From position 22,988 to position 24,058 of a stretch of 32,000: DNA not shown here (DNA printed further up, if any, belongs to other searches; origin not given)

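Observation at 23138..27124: GH31 enzyme with a lyase-like WQDMT nucleophile block, paired with a cupin-like ORF: possible anhydrofructose-type glycogen catabolism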

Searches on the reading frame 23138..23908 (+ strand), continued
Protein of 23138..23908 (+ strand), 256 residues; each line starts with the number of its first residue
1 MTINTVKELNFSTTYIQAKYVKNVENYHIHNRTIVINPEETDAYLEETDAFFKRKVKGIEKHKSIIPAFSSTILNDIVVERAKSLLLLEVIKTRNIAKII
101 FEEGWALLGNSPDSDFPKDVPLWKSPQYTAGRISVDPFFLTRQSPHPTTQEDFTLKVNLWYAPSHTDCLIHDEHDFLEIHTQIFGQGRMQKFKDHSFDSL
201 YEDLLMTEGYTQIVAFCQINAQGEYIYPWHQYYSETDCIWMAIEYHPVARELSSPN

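Call 74: search_protein_families(library=pfam, alignment_id=A1, max_evalue=10)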
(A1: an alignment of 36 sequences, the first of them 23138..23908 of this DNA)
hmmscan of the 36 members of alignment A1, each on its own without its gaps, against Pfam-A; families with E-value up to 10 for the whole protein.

A. member 1, window:23138-23908:+ (256 aa): 0 families

B. families by the number of members that match (of 36 scanned): 12 families
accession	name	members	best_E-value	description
PF18637.7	AUDH_Cupin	32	0.00044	Aldos-2-ulose dehydratase/isomerase (AUDH) Cupin domain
PF06338.17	ComK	6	0.068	ComK protein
PF19714.4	DUF6209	2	1.7e-18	Family of unknown function (DUF6209)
PF18390.7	GlgX_C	2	0.019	Glycogen debranching enzyme C-terminal domain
PF14518.11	Haem_oxygenas_2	1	0.038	Iron-containing redox enzyme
PF16827.10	zf-HC3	1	0.044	zinc-finger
PF18049.7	DNA_pol_P_Exo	1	0.074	DNA polymerase nu pseudo-exo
PF19499.4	DUF6034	1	0.13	Family of unknown function (DUF6034)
PF22544.2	HYDIN_VesB_CFA65-like_Ig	1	0.15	HYDIN/CFA65/VesB-like, Ig-like domain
PF08265.16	YL1_C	1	0.16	YL1 nuclear protein C-terminal domain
PF16432.10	DUF5029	1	0.19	Domain of unknown function (DUF5029)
PF22078.1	Ribosomal_bL9m_C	1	0.19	Large ribosomal subunit protein bL9m C-terminal domain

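Call 78: search_protein_families(library=pfam, proteins=[L036:3311-4147:+, L036:4180-5112:+, L036:5314-6711:+, L036:14876-15400:+, L036:15885-16754:+, L036:16967-17989:+], max_evalue=0.001)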
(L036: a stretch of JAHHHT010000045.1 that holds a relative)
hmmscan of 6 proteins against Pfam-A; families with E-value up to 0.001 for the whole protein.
L036:3311-4147:+ (278 aa): 1 family
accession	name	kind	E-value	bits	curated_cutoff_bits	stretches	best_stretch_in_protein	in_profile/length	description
PF01145.31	Band_7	-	6.4e-38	131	23.6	1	34-224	2-176/176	SPFH domain / Band 7 family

L036:4180-5112:+ (310 aa): 1 family
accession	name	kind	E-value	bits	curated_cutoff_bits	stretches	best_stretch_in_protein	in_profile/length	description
PF01145.31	Band_7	-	6.2e-37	127.8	23.6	1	69-258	2-175/176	SPFH domain / Band 7 family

L036:5314-6711:+ (465 aa): 1 family
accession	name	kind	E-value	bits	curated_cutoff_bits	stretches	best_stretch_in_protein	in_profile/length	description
PF00067.27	p450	-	3.5e-77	260.6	22.8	1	35-443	1-441/462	Cytochrome P450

L036:14876-15400:+ (174 aa): 0 families

L036:15885-16754:+ (289 aa): 2 families
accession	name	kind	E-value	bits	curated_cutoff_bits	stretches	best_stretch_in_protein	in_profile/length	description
PF13714.12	PEP_mutase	-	5e-53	180.6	31.5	1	7-247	1-235/240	Phosphoenolpyruvate phosphomutase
PF00463.27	ICL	-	8.9e-14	51.3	26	1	77-161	150-237/526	Isocitrate lyase family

L036:16967-17989:+ (340 aa): 2 families
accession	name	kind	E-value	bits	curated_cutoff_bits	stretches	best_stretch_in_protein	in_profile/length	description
PF00485.24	PRK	-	3e-43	148.4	22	1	29-204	1-190/196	Phosphoribulokinase / Uridine kinase family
PF13238.12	AAA_18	-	3.9e-05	24.6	29.4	1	30-97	1-69/128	AAA domain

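Call 96: search_solved_structures(query=L040:14538-14927:+, max_evalue=1, show_alignments=0)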
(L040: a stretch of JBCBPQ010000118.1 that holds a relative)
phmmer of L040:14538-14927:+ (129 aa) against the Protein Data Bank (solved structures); distinct sequences matched with E-value up to 1: 31.
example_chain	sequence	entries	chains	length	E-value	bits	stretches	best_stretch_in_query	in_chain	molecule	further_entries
7e85_C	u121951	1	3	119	4.3e-08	36.5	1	12-115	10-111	SnoaL-like domain-containing protein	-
8vez_A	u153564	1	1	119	0.0018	21.5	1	7-92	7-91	De novo design apixaban-binding protein: apx1049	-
8vfq_A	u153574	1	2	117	0.0018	21.5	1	7-93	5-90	De novo designed apixaban-binding protein apx1049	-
7pl2_A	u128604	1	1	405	0.016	18.5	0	2-25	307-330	Putative endo-beta-N-acetylglucosaminidase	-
6uad_A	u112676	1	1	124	0.035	17.4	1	14-65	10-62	Ketosteroid isomerase with truncated and designed loop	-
3h3h_A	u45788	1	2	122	0.072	16.4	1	13-37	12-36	uncharacterized SnoaL-like protein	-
1buq_A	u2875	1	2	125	0.12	15.6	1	14-63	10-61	PROTEIN (3-KETOSTEROID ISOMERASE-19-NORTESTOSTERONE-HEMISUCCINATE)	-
6uae_A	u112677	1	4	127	0.14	15.5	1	14-63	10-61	Ketosteroid isomerase with designed loop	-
1ogz_A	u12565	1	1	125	0.21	14.9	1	14-63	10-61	STEROID DELTA-ISOMERASE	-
3mhe_A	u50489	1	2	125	0.22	14.8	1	14-63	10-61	Steroid Delta-Isomerase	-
3nbr_A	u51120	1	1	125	0.22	14.8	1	14-63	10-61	Steroid Delta-isomerase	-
1ohp_A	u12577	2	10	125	0.23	14.8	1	14-63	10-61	STEROID DELTA-ISOMERASE | KETOSTEROID ISOMERASE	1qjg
3nuv_A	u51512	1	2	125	0.24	14.7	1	14-63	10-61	Steroid Delta-isomerase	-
5ugi_A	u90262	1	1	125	0.25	14.6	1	14-63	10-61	Steroid Delta-isomerase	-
3myt_A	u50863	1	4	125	0.3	14.4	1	14-63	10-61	Steroid Delta-isomerase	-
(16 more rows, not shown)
